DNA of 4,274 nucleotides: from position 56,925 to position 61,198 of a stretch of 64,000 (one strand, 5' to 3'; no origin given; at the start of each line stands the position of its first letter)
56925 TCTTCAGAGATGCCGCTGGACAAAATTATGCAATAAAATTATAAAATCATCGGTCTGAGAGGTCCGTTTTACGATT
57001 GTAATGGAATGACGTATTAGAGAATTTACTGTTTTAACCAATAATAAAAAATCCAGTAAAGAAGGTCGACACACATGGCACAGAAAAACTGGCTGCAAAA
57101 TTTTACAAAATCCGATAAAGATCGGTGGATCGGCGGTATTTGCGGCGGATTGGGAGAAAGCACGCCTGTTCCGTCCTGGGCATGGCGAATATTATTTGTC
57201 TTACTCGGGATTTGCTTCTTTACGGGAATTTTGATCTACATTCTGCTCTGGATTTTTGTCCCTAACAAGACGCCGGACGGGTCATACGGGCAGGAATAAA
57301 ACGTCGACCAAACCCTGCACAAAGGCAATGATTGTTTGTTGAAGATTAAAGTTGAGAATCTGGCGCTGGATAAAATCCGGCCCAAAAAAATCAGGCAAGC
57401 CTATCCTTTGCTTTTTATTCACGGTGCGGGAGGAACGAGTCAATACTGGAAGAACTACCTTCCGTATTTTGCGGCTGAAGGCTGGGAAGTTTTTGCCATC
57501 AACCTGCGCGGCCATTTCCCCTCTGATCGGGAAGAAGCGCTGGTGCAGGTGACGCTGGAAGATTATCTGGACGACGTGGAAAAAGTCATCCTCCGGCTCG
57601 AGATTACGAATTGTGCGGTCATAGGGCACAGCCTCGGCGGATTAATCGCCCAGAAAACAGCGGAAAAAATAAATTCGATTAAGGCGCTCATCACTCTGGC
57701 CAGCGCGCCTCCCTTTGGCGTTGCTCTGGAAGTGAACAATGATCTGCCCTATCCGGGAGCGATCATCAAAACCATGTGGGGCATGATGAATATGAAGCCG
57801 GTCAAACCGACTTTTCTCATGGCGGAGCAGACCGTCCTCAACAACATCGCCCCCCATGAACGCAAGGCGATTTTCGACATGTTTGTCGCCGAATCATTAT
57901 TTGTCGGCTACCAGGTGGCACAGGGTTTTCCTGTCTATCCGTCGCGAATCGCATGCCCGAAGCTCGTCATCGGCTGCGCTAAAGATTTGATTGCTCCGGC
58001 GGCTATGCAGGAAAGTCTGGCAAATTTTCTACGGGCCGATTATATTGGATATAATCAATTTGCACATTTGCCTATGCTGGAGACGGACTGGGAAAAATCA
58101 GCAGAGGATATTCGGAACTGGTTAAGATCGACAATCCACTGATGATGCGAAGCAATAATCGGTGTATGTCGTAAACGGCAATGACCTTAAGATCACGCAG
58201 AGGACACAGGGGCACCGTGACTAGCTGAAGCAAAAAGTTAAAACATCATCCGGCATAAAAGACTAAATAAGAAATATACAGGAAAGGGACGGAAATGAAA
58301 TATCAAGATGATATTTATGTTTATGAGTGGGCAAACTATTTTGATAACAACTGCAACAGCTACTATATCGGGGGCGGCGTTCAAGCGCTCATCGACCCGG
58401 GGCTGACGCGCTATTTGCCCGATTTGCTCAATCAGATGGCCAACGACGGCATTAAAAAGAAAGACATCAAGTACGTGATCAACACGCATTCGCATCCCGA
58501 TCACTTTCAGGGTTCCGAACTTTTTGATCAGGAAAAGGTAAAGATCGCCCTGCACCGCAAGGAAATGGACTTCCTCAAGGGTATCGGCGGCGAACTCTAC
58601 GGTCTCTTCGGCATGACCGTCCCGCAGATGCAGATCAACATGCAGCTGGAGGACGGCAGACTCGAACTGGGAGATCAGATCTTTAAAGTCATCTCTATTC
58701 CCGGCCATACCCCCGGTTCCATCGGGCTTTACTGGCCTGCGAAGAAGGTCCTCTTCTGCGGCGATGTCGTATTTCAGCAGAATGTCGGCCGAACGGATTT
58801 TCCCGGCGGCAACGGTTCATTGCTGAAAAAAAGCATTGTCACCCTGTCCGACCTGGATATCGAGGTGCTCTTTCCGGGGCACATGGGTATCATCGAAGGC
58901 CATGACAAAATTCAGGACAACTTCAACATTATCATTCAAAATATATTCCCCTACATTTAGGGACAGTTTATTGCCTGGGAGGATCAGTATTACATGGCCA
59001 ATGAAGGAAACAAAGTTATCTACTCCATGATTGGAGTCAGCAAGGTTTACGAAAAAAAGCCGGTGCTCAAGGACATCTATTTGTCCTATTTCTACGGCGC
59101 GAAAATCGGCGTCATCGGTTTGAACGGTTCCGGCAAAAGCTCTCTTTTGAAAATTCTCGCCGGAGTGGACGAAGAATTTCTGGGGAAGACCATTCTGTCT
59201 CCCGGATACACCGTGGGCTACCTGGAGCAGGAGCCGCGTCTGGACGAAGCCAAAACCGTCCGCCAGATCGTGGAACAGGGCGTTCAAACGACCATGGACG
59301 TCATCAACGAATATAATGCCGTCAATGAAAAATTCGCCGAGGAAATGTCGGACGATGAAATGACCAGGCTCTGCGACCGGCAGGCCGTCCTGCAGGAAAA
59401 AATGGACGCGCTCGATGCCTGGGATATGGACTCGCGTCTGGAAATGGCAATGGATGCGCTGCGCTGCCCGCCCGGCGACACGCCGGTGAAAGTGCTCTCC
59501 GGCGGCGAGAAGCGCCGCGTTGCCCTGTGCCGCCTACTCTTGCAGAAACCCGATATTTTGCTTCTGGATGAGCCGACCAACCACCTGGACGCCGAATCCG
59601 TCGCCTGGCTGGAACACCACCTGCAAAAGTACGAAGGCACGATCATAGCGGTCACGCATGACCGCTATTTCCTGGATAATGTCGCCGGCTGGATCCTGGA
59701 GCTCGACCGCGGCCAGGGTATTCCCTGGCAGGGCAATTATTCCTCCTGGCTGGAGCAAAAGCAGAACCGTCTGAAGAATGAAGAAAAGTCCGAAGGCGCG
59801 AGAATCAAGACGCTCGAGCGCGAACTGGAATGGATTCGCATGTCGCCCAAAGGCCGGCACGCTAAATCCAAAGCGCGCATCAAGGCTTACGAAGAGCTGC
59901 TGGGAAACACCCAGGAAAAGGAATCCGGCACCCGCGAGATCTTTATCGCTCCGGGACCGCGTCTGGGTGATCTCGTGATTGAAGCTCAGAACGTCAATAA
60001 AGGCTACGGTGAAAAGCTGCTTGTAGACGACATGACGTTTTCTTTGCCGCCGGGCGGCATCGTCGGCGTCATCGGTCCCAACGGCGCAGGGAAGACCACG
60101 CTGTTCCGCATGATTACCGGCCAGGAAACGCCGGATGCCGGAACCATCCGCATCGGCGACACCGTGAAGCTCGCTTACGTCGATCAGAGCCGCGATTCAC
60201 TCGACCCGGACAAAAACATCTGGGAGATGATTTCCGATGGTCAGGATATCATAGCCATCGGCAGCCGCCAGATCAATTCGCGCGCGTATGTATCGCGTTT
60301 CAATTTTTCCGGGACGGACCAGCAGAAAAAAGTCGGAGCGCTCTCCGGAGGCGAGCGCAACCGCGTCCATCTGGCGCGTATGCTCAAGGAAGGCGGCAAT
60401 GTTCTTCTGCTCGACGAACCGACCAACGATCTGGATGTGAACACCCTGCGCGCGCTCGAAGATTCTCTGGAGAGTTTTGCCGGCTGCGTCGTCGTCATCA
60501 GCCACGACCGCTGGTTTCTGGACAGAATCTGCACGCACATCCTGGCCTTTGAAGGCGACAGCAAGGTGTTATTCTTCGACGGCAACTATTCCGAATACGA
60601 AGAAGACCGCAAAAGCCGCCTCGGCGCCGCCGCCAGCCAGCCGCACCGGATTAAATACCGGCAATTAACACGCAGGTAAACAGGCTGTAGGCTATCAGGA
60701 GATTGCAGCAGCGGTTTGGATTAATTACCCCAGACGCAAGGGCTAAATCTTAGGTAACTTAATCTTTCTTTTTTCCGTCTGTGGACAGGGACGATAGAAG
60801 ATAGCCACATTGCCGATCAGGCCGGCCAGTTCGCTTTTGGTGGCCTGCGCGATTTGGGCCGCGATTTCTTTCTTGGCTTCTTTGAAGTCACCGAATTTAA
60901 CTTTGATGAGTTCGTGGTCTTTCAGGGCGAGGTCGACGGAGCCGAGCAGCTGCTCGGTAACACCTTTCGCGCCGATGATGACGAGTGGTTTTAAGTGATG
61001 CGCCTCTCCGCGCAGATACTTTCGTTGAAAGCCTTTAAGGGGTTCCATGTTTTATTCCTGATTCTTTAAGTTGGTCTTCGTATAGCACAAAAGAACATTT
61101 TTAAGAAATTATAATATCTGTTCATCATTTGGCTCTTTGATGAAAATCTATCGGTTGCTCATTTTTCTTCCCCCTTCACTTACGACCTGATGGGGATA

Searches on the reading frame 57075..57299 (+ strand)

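Call 94: search_protein_families(library=pfam, proteins=[window:57075-57299:+], max_evalue=0.001)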
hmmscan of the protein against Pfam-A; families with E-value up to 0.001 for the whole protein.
window:57075-57299:+ (74 aa): 1 family
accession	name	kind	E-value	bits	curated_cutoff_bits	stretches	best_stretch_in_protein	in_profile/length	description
PF04024.17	PspC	-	5.7e-20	71.3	25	1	9-64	2-57/58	PspC domain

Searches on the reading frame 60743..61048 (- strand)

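Call 94: search_protein_families(library=pfam, proteins=[window:60743-61048:-], max_evalue=0.001)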
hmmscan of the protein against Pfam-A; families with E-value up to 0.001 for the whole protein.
window:60743-61048:- (101 aa): 1 family
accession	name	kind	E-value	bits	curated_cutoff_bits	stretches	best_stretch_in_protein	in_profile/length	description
PF01985.26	CRS1_YhbY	-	6.1e-26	91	27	1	4-86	1-84/84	CRS1 / YhbY (CRM) domain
